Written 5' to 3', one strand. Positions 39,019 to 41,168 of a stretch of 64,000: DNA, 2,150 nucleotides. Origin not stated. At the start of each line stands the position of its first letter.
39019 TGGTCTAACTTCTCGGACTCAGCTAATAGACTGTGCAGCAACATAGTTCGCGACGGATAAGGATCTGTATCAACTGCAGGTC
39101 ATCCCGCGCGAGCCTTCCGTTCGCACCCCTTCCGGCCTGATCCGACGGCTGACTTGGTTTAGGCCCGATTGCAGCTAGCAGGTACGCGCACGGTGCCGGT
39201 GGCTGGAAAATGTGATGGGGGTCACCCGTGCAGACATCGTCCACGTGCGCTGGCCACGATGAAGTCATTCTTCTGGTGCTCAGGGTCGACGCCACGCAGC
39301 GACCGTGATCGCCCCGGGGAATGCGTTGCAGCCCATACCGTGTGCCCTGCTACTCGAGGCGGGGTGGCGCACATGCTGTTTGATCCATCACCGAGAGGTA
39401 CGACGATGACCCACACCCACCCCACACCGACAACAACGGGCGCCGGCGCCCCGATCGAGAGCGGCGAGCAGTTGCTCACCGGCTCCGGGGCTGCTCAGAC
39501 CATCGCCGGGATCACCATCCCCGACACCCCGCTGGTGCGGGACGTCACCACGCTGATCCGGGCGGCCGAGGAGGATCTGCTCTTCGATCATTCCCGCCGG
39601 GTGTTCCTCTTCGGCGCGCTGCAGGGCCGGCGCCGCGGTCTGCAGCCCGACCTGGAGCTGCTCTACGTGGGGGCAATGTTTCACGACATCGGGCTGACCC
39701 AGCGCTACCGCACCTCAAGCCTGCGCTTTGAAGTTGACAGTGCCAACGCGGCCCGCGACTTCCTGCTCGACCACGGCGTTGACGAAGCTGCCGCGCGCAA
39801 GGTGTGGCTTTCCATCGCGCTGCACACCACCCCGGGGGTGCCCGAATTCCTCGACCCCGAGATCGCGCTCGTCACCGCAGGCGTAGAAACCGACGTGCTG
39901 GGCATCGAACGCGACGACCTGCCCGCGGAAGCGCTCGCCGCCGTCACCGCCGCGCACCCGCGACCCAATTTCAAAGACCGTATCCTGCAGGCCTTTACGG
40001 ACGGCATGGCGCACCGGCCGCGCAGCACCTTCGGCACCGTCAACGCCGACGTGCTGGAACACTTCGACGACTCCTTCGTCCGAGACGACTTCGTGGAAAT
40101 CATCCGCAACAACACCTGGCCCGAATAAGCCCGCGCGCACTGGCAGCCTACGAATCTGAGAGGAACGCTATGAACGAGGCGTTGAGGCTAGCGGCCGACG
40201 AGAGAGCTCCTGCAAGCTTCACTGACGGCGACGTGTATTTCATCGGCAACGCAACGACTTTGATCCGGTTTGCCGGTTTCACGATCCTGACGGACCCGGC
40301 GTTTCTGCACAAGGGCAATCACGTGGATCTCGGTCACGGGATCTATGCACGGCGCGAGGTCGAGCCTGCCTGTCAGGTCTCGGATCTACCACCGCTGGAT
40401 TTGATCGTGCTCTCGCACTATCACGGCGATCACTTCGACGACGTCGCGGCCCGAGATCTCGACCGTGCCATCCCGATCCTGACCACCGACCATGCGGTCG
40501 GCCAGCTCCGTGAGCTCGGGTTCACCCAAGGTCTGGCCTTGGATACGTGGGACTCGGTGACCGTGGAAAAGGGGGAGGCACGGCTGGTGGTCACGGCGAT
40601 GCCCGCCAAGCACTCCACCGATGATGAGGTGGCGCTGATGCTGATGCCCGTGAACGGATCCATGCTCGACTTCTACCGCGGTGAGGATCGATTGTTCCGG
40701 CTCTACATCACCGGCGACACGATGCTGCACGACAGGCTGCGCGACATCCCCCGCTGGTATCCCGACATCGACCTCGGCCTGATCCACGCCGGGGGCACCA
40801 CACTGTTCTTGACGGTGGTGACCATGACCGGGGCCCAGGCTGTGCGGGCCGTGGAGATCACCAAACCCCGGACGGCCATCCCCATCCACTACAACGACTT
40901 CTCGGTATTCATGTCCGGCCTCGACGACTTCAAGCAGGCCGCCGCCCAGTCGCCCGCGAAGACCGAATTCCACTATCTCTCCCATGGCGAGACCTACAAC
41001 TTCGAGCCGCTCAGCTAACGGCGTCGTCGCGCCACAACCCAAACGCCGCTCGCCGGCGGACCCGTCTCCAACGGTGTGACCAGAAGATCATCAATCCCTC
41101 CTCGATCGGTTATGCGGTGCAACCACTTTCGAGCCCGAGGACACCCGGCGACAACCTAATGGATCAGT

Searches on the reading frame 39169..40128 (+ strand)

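Call 23: search_protein_families(library=pfam, proteins=[window:39169-40128:+], max_evalue=0.01)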
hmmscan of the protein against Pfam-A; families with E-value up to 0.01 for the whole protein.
window:39169-40128:+ (319 aa): 1 family
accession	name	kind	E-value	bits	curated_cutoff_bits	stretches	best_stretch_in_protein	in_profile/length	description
PF01966.28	HD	-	4.2e-08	33.9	22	1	139-225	2-91/116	HD domain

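Call 85: search_protein_families(library=padloc, proteins=[window:39169-40128:+], max_evalue=0.001)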
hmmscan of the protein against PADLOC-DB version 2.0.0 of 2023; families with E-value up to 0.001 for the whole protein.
window:39169-40128:+ (319 aa): 0 families

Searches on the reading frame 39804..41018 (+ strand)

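Call 23: search_protein_families(library=pfam, proteins=[window:39804-41018:+], max_evalue=0.01)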
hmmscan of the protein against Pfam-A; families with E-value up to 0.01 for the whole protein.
window:39804-41018:+ (404 aa): 2 families
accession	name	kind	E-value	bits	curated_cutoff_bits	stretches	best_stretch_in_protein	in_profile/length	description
PF12706.13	Lactamase_B_2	-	4.8e-17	62.7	27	1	182-363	15-200/200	Beta-lactamase superfamily domain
PF13483.12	Lactamase_B_3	-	1.3e-06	29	24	1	144-362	2-160/160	Beta-lactamase superfamily domain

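Call 85: search_protein_families(library=padloc, proteins=[window:39804-41018:+], max_evalue=0.001)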
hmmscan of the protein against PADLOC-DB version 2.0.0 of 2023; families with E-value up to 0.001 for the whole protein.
window:39804-41018:+ (404 aa): 0 families
